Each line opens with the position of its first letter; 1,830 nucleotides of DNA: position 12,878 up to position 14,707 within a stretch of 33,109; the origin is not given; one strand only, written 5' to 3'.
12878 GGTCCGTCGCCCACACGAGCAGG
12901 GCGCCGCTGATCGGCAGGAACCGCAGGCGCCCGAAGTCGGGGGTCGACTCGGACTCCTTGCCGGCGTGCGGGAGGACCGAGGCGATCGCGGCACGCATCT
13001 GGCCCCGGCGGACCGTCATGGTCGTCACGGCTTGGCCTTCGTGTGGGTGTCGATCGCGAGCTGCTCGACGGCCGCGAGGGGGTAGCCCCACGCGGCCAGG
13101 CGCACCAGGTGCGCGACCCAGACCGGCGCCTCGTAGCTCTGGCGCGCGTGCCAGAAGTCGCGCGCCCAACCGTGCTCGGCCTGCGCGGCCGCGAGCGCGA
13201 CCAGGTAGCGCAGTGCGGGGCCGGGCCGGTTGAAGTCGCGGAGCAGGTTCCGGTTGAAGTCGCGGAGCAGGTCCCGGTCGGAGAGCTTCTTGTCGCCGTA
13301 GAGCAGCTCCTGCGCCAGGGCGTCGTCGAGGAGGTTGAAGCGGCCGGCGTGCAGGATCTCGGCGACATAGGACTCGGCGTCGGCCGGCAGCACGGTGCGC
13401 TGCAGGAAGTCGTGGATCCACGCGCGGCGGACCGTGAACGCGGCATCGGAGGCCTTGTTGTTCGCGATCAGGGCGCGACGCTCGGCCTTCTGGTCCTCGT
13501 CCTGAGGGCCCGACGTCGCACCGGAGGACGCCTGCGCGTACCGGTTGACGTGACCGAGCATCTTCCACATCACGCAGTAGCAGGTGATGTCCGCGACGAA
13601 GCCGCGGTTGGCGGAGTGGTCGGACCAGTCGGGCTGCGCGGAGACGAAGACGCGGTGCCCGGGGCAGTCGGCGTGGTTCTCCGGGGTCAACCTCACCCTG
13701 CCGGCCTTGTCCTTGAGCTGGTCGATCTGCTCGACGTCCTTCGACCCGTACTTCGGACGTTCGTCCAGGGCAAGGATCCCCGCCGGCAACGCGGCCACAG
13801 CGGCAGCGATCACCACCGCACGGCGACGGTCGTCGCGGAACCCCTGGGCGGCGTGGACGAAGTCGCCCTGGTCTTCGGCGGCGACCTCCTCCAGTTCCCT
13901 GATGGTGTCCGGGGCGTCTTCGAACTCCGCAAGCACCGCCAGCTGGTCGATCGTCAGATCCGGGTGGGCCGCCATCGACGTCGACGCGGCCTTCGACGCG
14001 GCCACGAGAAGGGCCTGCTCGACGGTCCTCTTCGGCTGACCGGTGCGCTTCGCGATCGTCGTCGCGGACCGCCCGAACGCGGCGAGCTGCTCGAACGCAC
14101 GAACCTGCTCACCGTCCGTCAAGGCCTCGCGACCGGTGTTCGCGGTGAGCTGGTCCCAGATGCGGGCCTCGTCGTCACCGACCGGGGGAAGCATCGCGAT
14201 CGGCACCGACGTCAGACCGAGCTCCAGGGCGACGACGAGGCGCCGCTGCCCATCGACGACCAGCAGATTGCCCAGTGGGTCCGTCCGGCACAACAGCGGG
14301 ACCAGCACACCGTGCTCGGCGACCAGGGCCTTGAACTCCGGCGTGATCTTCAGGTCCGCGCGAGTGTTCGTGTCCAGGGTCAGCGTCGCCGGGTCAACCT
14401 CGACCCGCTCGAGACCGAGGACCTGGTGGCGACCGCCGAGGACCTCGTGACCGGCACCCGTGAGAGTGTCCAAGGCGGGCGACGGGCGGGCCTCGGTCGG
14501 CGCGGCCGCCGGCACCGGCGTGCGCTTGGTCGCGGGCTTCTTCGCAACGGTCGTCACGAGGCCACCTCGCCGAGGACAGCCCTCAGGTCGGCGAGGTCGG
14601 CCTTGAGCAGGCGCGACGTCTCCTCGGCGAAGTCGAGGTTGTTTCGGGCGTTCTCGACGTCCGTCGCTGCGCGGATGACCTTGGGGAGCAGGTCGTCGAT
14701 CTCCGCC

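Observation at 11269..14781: Two ParB/Srx-fold proteins flanking a beta-clamp-like::FtsK-gamma fusion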

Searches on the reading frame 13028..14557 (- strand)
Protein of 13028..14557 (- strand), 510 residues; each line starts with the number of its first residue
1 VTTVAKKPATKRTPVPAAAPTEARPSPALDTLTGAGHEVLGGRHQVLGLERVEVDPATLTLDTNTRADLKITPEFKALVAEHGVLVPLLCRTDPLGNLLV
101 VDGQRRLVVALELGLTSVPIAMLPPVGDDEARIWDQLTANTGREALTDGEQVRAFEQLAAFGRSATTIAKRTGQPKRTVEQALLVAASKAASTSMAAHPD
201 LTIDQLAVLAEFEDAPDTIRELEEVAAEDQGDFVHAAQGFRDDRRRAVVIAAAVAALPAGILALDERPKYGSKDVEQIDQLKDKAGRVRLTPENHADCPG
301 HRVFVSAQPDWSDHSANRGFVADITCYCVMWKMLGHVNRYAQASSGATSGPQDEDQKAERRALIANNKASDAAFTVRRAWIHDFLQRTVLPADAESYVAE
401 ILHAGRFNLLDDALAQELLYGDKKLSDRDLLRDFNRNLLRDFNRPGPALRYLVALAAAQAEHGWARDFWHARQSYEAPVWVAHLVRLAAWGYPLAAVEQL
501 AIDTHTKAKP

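Call 3: search_protein_families(library=pfam, proteins=[window:13028-14557:-], max_evalue=0.1)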
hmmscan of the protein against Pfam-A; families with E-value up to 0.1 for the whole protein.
window:13028-14557:- (510 aa): 1 family
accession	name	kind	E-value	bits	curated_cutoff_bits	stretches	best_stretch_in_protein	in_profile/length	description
PF02195.25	ParB_N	-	0.00018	21.9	26.3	1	74-131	29-85/95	ParB N-terminal domain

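Call 4: search_protein_families(library=phrogs, proteins=[window:13028-14557:-], max_evalue=0.01)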
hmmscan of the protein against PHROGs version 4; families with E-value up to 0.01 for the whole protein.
window:13028-14557:- (510 aa): 5 families
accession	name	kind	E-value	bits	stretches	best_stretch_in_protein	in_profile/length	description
phrog_6218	-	DNA, RNA and nucleotide metabolism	6.8e-50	171.6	1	44-507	5-497/506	ParB-like partition protein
phrog_1033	-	DNA, RNA and nucleotide metabolism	1.8e-15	58.6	1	73-222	59-185/334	ParB-like partition protein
phrog_4715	-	DNA, RNA and nucleotide metabolism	9.9e-08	31.8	1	75-187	174-305/630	ParB-like partition protein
phrog_7783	-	unknown function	5.5e-06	26.3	1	82-222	37-179/634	-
phrog_8071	-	DNA, RNA and nucleotide metabolism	0.0085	16.4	0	75-147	32-101/389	ParB-like partition protein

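Call 26: search_solved_structures(query=window:13028-14557:-, max_evalue=1)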
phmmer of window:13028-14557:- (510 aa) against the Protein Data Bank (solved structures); distinct sequences matched with E-value up to 1: 5.
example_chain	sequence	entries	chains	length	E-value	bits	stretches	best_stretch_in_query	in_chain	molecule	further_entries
1vz0_A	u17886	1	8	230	6.2e-08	35.1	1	74-225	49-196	Chromosome-partitioning protein Spo0J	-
7ng0_A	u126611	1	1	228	4.1e-05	25.8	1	71-185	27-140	Nucleoid occlusion protein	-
7nfu_A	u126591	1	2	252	5e-05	25.5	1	70-185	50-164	Nucleoid occlusion protein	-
6sdk_A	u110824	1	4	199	0.00028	23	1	70-180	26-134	Stage 0 sporulation protein J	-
6t1f_A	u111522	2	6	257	0.0011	21.1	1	76-211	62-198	Chromosome-partitioning protein ParB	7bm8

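Call 54: search_protein_families(library=ncbifam, proteins=[window:13028-14557:-], max_evalue=0.01)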
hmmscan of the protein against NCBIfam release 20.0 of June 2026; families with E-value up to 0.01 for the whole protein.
window:13028-14557:- (510 aa): 5 families
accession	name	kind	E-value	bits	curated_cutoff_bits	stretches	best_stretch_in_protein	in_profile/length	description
TIGR00180.1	parB_part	domain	2e-09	37.5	58.45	1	74-186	31-144/186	ParB/RepB/Spo0J family partition protein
NF010406.0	PRK13832.1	subfamily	0.0002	20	640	1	52-187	5-144/578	plasmid partitioning protein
TIGR04285.1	nucleoid_noc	exception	0.00027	20.4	315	1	77-179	31-131/255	nucleoid occlusion protein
TIGR03454.1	partition_RepB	equivalog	0.00066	19.2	201.5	1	69-187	85-202/325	plasmid partitioning protein RepB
TIGR03734.1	PRTRC_parB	hypoth_equivalog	0.0029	16.2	278.6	1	73-183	18-131/555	PRTRC system ParB family protein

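Call 55: search_protein_families(library=padloc, proteins=[window:13028-14557:-], max_evalue=0.01)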
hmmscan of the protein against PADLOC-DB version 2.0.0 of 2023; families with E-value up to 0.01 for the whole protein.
window:13028-14557:- (510 aa): 0 families

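Call 63: find_homologous_proteins(query=window:13028-14557:-, max_evalue=0.00001)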
Query window:13028-14557:- (510 aa): 54 proteins with E <= 0.00001 among 8000 candidates.
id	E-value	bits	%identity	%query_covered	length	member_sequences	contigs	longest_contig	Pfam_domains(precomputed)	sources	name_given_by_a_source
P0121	0.0e+0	1136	100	100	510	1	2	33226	-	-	-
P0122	5.5e-241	819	75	99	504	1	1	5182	-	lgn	-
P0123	4.9e-153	529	56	99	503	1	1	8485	-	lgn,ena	-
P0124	1.1e-147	511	55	99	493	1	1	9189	PF02195.27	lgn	-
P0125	3.2e-139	483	54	98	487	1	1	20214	-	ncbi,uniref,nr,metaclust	ncbi:ParB N-terminal domain-containing protein [Cellulomonas sp. HZM]|uniref:ParB/RepB/Spo0J family 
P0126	1.4e-131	458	53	97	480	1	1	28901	-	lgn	-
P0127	1.0e-122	429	50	97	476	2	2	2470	-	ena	-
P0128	2.6e-122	427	49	98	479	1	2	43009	-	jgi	jgi:ParB family chromosome partitioning protein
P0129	5.6e-122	426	49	97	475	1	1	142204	-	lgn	-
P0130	2.1e-120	421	49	97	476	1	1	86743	-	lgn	-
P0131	1.5e-110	388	48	96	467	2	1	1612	-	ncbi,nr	ncbi:MAG: ParB N-terminal domain-containing protein, partial [Cellulomonadaceae bacterium]|nr:ParB N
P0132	1.3e-98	349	43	90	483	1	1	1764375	-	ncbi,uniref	ncbi:ParB/RepB/Spo0J family partition protein [Cellulosimicrobium cellulans]|uniref:ParB/RepB/Spo0J 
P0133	2.0e-96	342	44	90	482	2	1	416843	PF02195.27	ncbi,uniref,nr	ncbi:ParB/RepB/Spo0J family partition protein [Cellulosimicrobium sp. SL-1]|uniref:ParB/RepB/Spo0J f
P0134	7.3e-91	324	43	88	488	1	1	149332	PF02195.27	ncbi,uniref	ncbi:ParB N-terminal domain-containing protein [Georgenia sp. MJ206]|uniref:ParB/RepB/Spo0J family p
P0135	2.6e-85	305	41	98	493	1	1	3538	PF02195.27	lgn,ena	-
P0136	7.1e-85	304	41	88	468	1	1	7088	PF02195.27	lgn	-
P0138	3.1e-81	292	41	87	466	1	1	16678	PF02195.27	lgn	-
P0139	3.1e-74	269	39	98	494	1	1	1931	PF02195.27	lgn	-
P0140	4.6e-62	229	37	99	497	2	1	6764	PF02195.27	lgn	-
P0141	3.4e-59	219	36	100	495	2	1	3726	PF02195.27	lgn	-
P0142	3.0e-58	216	35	98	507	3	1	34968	PF02195.27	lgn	-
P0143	6.4e-58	215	39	87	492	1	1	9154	PF17762.9,PF02195.27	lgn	-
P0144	3.5e-57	212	38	87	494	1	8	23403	PF17762.9,PF02195.27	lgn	-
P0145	9.6e-57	211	35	99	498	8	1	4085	PF02195.27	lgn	-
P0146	5.3e-54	202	35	99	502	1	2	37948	PF02195.27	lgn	-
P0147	7.1e-53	198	35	89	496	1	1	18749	PF02195.27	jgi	jgi:ParB family chromosome partitioning protein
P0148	3.0e-50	190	36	88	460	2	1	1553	PF02195.27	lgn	-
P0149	1.1e-49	188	35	96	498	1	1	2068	PF02195.27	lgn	-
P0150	1.1e-48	184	34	89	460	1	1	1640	PF02195.27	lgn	-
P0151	1.9e-47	180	33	89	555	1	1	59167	PF02195.27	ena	-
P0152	1.7e-46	177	34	99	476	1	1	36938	PF17762.9,PF02195.27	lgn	-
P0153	1.8e-44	171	36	70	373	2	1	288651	PF02195.27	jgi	jgi:ParB family chromosome partitioning protein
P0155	6.7e-43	165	32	88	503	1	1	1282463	PF02195.27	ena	-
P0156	7.2e-42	162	35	73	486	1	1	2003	PF02195.27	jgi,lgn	jgi:ParB family chromosome partitioning protein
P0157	3.6e-40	156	33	88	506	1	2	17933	PF02195.27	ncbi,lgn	-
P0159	3.4e-39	153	32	89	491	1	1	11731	PF02195.27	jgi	jgi:ParB family chromosome partitioning protein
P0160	4.3e-39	153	31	99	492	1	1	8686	PF02195.27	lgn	-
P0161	4.7e-38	149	32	87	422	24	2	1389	PF02195.27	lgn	-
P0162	4.7e-38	149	32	88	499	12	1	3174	PF02195.27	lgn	-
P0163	1.0e-37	148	37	51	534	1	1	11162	PF02195.27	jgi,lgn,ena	-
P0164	2.8e-37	147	33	82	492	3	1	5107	PF02195.27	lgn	-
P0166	1.5e-35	141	32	70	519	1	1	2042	PF02195.27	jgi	jgi:ParB family chromosome partitioning protein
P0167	1.1e-34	138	32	82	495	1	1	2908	PF02195.27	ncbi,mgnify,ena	mgnify:CR=1 FL=1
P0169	1.9e-30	124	36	44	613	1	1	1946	PF02195.27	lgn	-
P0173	1.0e-16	79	31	44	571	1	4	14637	PF02195.27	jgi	jgi:ParB family chromosome partitioning protein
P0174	1.1e-8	53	31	31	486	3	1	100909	PF02195.27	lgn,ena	-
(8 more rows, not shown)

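Call 64: find_encoding_contigs(protein=P0125, flank=6000, max_places=1)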
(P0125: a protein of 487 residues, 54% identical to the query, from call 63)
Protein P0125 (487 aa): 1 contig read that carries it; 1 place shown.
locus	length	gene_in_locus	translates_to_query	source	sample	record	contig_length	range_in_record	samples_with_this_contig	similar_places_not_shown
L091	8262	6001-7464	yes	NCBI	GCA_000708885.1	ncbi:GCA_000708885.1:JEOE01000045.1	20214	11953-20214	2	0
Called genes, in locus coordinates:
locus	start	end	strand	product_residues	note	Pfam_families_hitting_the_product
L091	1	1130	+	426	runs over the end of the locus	PF06738:ThrE, PF12821:ThrE_2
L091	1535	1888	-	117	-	PF13560:HTH_31 (weak)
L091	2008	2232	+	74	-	PF08667:BetR (weak), PF13560:HTH_31, PF01381:HTH_3, PF13443:HTH_26 (weak)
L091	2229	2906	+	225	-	-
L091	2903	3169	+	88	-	-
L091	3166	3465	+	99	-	-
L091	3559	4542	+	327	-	-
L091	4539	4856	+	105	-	-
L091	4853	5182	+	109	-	-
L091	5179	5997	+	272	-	-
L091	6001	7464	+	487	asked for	-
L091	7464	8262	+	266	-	?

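Call 65: find_encoding_contigs(protein=P0132, flank=6000, max_places=1)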
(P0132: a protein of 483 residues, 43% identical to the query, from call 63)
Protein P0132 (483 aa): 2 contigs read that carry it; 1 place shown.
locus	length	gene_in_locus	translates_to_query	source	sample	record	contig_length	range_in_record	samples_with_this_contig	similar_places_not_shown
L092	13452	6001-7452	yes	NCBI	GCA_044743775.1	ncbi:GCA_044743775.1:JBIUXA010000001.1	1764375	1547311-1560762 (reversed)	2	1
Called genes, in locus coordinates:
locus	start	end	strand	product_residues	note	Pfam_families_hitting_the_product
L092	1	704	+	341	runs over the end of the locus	PF00892:EamA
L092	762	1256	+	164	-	PF04461:YajQ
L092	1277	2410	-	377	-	PF26003:Integrase_N_phage, PF00589:Phage_integrase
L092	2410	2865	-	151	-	PF06114:Peptidase_M78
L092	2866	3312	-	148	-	-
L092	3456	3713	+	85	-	-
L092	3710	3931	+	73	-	PF12728:HTH_17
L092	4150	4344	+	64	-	-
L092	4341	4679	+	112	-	-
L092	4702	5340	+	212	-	-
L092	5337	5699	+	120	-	-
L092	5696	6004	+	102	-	-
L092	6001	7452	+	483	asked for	-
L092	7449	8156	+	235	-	PF02195:ParB_N, PF17762:HTH_ParB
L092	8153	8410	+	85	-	-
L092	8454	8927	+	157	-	-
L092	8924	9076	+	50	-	-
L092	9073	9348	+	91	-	-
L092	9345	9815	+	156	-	-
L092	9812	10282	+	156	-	-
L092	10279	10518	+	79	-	-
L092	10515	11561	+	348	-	PF09397:FtsK_gamma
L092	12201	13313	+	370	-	-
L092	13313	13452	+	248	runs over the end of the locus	PF24030:DUF7341 (weak)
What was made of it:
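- The L092 prophage has an ordinary 377-aa integrase (call 65). Homologs lie in integrated prophages (L092, call 65).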

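Call 66: find_encoding_contigs(protein=P0134, flank=6000, max_places=1)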
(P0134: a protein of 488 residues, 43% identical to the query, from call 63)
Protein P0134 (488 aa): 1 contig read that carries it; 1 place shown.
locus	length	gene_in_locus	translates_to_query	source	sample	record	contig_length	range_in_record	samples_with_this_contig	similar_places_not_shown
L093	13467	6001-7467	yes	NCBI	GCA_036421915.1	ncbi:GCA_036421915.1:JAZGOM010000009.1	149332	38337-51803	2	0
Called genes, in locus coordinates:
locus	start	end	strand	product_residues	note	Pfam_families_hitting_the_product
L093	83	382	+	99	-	-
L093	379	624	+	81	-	PF12728:HTH_17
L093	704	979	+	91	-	-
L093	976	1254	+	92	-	-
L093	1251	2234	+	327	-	-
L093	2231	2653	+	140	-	-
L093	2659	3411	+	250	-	-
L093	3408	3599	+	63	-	-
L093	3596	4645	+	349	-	-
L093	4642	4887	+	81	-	-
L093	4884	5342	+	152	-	-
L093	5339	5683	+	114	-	-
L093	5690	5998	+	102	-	-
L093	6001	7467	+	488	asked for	PF02195:ParB_N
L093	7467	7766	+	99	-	PF02467:Whib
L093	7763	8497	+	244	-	PF23359:Lsr2_DNA-bd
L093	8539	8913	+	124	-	-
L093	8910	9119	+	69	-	-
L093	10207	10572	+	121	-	PF14216:DUF4326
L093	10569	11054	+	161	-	PF05866:RusA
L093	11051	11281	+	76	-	-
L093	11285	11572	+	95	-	-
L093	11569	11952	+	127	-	-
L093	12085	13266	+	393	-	-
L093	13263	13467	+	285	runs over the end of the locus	-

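Call 71: search_solved_structures(query=window:13028-14557:-, max_evalue=0.001, show_alignments=4)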
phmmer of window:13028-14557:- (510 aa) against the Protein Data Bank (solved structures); distinct sequences matched with E-value up to 0.001: 4.
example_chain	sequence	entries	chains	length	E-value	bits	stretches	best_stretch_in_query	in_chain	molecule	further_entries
1vz0_A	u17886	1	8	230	6.2e-08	35.1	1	74-225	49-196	Chromosome-partitioning protein Spo0J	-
7ng0_A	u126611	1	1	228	4.1e-05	25.8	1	71-185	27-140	Nucleoid occlusion protein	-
7nfu_A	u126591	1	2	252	5e-05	25.5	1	70-185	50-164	Nucleoid occlusion protein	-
6sdk_A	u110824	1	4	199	0.00028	23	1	70-180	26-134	Stage 0 sporulation protein J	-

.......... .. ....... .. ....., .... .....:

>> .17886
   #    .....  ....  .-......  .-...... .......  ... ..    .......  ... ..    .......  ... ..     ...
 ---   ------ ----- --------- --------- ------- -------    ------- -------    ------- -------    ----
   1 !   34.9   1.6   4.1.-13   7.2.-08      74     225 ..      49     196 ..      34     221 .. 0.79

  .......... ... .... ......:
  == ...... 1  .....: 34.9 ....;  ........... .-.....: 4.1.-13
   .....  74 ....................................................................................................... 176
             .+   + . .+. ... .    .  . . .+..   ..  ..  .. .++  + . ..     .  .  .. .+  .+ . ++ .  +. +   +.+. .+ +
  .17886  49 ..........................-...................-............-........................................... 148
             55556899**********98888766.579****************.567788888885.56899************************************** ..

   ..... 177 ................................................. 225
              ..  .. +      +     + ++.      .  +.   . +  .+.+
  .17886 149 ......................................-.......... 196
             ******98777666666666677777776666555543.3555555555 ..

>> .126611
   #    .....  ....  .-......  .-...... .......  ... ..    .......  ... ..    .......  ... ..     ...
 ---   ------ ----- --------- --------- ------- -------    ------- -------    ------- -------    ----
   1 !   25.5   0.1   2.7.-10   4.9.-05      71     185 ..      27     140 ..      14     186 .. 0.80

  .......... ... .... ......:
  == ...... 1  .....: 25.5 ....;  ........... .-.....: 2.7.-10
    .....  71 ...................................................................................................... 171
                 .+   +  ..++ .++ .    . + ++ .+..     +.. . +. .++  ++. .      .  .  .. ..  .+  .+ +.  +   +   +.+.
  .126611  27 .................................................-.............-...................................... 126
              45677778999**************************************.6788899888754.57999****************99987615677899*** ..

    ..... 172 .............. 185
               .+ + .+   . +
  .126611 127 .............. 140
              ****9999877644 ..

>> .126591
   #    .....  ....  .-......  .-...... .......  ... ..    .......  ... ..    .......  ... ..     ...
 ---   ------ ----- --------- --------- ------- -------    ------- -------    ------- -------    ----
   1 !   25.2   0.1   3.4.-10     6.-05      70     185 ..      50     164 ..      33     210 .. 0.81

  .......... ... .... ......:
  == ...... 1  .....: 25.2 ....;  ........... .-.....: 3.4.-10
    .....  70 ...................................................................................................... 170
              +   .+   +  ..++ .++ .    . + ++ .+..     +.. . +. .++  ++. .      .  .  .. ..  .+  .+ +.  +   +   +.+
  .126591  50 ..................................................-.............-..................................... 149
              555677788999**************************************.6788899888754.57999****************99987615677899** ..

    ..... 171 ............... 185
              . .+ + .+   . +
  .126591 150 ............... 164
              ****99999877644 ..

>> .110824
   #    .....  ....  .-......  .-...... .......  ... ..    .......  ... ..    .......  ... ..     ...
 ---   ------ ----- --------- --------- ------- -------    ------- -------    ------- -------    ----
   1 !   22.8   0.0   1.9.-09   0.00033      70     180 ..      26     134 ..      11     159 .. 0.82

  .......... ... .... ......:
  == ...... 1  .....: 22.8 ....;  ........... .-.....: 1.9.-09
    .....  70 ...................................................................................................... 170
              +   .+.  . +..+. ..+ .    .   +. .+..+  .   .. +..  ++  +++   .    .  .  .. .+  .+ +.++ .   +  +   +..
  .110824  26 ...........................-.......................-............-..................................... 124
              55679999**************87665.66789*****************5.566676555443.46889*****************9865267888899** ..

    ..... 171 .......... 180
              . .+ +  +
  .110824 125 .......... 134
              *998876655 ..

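Call 77: predict_structure(alignment_id=A5)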
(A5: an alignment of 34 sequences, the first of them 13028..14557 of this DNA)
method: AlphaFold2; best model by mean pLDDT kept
length: 510 residues; sequences in the alignment: 34
mean_pLDDT: 85.9   pTM: 0.75
mean pLDDT of the five models: 85.9, 85.0, 83.4, 83.0, 82.6
residues with pLDDT >= 90: 324; 70-90: 100; 50-70: 45; < 50: 41
segments of 3 or more residues with pLDDT < 50: 1-6, 20-26, 32-48, 344-348
pLDDT, mean of each block of 10 residues (from residue 1): 45 53 46 44 48 92 79 95 94 89 93 97 80 88 89 96 97 95 98 96 97 98 95 94 96 96 93 92 90 96 95 73 97 94 55 88 93 94 95 97 89 90 59 76 92 96 86 78 96 96 80
secondary structure, 60 per line:
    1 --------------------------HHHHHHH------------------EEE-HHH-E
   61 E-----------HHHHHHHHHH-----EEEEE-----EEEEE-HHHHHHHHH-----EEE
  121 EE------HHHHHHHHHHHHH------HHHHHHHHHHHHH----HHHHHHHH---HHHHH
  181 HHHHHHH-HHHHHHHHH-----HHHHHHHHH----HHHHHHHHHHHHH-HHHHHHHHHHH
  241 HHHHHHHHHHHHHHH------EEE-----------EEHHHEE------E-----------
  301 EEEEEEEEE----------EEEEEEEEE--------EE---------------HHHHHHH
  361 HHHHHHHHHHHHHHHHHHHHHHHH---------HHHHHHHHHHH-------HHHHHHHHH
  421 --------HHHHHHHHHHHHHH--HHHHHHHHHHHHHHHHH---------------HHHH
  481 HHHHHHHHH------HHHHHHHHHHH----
elements in order: H27-33 E52-54 H73-82 E88-92 E98-102 H104-112 E118-122 H129-141 H148-160 H165-172 H176-187 H189-197 H203-211 H216-228 H230-255 E262-264 E301-309 E320-328 H354-384 H394-404 H412-420 H429-442 H445-461 H477-489 H496-506
